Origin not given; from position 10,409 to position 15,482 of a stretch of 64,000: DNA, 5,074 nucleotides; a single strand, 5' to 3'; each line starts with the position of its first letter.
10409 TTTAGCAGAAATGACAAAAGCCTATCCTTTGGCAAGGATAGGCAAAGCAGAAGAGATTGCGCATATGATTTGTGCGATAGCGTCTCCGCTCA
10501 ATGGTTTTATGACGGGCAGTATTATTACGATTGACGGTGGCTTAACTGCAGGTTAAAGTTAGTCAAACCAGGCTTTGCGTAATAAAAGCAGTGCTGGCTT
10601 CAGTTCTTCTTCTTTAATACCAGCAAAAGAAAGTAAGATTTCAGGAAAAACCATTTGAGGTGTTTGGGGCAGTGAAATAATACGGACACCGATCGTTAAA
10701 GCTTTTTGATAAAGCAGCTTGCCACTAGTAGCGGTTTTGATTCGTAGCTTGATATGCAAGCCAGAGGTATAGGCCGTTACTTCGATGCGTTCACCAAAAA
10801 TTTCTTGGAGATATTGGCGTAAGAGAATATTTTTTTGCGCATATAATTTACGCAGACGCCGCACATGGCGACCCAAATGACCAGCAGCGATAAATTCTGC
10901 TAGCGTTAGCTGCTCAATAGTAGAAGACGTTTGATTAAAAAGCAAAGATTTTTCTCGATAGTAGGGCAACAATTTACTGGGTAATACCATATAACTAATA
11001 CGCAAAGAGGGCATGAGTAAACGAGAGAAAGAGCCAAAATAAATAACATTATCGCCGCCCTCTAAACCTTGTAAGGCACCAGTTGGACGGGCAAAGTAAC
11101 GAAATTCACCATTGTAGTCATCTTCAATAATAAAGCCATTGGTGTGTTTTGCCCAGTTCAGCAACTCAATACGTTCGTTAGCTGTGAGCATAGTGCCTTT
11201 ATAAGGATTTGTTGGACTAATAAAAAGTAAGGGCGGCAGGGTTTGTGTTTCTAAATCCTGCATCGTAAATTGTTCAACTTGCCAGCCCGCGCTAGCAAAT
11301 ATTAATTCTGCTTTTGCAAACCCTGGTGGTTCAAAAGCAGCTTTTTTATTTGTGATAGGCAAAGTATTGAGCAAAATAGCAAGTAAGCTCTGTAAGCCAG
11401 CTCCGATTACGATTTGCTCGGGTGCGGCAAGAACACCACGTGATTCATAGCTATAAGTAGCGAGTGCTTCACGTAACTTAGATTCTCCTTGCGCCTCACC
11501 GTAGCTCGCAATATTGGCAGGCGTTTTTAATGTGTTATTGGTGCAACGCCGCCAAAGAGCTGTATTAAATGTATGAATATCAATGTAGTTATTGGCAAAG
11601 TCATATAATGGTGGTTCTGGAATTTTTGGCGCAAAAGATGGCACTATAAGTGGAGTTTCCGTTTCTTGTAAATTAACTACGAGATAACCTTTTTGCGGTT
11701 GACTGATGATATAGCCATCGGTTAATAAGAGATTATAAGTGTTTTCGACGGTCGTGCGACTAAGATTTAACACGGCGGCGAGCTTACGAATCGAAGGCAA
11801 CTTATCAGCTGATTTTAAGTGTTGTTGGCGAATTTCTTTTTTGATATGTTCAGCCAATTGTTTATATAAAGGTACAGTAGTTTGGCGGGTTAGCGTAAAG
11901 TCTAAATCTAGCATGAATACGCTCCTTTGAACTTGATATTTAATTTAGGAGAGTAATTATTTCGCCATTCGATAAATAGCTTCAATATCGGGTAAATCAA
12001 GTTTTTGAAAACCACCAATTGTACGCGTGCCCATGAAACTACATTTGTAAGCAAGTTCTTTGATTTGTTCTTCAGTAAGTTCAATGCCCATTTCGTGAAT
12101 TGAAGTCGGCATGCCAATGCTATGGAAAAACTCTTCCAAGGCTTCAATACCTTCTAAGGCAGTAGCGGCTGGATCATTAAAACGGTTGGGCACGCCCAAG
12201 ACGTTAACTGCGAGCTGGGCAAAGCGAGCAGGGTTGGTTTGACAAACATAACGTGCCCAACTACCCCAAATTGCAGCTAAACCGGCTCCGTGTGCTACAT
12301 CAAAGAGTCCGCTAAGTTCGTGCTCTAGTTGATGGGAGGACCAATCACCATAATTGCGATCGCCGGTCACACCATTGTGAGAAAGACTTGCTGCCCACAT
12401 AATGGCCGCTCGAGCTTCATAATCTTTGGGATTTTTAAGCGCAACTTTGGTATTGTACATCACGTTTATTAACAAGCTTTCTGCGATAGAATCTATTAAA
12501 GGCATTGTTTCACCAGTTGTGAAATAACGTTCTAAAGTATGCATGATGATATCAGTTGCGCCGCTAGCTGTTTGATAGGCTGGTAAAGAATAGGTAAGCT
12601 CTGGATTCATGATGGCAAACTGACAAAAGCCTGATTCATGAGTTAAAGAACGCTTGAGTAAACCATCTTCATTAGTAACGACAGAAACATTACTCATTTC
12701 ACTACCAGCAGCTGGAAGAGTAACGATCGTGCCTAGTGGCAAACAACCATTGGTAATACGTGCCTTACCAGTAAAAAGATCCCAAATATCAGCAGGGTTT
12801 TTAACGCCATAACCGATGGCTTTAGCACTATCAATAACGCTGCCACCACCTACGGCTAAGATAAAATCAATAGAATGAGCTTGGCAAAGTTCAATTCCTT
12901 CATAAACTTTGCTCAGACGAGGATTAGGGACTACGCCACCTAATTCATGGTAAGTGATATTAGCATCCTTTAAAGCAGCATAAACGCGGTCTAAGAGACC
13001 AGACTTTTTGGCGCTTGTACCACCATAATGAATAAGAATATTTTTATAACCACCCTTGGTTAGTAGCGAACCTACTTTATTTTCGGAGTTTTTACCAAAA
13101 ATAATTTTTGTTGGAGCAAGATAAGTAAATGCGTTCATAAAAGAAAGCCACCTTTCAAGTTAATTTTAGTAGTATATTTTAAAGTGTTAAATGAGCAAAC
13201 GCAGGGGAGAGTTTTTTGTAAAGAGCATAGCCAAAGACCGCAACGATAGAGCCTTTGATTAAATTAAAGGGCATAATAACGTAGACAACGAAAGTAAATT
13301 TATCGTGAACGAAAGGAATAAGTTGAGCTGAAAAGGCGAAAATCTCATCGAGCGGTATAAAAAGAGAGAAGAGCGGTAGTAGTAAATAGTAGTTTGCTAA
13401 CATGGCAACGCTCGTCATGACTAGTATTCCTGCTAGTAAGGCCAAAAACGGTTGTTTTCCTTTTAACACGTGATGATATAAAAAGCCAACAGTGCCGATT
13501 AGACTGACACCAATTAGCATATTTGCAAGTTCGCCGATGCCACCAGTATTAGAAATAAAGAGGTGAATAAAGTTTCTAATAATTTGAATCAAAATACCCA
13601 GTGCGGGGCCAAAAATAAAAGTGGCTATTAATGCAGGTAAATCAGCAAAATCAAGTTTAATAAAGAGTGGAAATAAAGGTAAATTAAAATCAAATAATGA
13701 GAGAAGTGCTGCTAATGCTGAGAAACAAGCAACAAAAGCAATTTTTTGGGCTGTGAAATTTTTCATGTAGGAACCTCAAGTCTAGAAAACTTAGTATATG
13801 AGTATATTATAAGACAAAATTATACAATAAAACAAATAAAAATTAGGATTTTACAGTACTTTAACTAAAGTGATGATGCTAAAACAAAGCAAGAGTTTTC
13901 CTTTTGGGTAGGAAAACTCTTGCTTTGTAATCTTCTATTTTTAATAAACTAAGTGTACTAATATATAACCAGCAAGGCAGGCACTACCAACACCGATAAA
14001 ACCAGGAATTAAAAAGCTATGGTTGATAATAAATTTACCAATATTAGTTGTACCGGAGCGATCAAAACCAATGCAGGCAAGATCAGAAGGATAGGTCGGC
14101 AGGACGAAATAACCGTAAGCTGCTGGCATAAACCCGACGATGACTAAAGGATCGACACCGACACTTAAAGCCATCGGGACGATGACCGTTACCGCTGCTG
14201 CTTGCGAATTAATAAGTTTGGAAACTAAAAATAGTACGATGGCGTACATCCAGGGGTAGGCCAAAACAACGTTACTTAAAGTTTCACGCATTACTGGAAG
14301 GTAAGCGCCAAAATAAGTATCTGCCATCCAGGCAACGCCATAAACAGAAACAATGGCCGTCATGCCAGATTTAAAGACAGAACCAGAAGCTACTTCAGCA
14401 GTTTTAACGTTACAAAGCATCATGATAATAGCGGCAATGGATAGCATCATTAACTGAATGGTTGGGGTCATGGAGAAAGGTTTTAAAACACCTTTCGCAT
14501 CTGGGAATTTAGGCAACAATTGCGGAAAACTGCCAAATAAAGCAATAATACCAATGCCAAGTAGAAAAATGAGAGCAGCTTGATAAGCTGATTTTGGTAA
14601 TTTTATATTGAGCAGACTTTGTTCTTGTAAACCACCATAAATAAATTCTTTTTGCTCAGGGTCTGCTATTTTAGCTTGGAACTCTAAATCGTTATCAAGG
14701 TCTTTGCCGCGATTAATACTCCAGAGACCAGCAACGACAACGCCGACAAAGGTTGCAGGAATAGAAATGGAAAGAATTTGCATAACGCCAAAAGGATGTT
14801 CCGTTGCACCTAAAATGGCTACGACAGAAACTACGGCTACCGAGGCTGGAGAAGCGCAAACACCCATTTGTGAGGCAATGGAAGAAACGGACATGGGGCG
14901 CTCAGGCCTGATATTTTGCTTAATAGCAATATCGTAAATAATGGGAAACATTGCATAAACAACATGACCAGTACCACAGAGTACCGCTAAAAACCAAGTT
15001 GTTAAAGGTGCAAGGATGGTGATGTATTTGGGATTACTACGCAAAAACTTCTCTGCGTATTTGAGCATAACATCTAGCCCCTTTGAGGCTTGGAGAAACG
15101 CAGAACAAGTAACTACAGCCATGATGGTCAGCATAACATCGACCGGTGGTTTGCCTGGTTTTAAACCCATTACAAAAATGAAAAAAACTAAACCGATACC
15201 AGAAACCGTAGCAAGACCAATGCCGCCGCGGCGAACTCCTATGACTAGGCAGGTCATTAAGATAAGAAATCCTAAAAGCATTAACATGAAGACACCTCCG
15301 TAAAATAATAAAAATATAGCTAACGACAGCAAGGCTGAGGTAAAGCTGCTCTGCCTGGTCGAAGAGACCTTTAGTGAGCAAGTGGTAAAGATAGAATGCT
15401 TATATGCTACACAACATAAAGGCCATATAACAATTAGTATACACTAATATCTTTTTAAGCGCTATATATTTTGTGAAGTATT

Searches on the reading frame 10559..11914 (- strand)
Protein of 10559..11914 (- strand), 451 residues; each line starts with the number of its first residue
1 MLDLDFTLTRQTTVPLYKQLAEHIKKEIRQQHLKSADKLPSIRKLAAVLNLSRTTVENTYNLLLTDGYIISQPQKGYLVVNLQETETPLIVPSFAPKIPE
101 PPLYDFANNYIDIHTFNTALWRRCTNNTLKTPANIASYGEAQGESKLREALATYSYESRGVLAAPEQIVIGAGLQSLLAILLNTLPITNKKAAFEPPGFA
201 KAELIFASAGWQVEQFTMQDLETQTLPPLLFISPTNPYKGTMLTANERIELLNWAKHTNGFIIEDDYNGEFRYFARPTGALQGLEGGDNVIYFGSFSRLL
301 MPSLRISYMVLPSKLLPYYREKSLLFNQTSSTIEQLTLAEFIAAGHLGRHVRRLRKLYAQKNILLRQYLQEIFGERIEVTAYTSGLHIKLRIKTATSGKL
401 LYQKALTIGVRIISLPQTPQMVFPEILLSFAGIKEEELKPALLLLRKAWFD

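Call 42: search_protein_families(library=pfam, proteins=[window:10559-11914:-], max_evalue=0.0001)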
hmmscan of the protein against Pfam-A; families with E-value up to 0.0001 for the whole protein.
window:10559-11914:- (451 aa): 2 families
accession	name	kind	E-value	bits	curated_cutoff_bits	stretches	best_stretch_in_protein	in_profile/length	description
PF00155.27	Aminotran_1_2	-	3.4e-13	49.9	19.7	1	133-441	33-357/361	Aminotransferase class I and II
PF00392.27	GntR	-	8.3e-13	48.2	27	1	16-79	1-64/64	Bacterial regulatory proteins, gntR family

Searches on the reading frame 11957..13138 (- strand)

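Call 43: search_protein_families(library=pfam, proteins=[window:11957-13138:-], max_evalue=0.0001)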
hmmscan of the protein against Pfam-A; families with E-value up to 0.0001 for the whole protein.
window:11957-13138:- (393 aa): 3 families
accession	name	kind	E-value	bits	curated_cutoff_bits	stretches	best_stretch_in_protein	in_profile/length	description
PF00465.25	Fe-ADH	-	1.5e-45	155.2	31.3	1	9-179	1-168/168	Iron-containing alcohol dehydrogenase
PF25137.1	ADH_Fe_C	-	2.8e-29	102.6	27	1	190-392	1-193/194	Fe-containing alcohol dehydrogenase family, C-terminal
PF13685.12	Fe-ADH_2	-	2.7e-09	37.6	28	1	14-111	2-96/149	Iron-containing alcohol dehydrogenase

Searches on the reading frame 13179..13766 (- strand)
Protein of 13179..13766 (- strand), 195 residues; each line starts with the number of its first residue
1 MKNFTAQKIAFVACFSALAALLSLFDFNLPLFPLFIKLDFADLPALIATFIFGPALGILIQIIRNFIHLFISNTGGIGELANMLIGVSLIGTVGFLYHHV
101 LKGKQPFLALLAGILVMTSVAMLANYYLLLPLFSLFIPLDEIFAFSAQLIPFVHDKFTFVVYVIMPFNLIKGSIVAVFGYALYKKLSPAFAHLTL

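Call 43: search_protein_families(library=pfam, proteins=[window:13179-13766:-], max_evalue=0.0001)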
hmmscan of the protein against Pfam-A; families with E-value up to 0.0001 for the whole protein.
window:13179-13766:- (195 aa): 1 family
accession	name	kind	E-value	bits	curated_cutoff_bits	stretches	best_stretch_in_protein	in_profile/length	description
PF12822.12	ECF_trnsprt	-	3.3e-25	89.5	30.7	1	8-182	2-168/169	ECF transporter, substrate-specific component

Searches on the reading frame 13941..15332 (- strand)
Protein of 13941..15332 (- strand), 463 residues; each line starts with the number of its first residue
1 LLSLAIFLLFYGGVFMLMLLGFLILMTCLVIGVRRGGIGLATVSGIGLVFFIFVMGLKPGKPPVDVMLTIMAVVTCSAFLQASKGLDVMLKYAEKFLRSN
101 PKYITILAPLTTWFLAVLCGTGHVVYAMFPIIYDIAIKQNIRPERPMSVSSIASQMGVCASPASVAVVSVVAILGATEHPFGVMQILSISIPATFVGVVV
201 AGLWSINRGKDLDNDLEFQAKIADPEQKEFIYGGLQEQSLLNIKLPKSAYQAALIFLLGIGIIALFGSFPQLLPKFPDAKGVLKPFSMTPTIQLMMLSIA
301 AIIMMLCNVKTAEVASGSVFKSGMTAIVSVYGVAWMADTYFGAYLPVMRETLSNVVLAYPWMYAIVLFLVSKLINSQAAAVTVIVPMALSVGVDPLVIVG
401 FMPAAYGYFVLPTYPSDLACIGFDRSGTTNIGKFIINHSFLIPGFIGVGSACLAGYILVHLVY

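Call 43: search_protein_families(library=pfam, proteins=[window:13941-15332:-], max_evalue=0.0001)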
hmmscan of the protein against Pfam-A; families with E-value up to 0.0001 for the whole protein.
window:13941-15332:- (463 aa): 1 family
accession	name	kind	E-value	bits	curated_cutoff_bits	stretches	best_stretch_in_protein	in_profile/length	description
PF03605.20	DcuA_DcuB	-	1.8e-135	452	27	1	22-395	2-368/368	Anaerobic c4-dicarboxylate membrane transporter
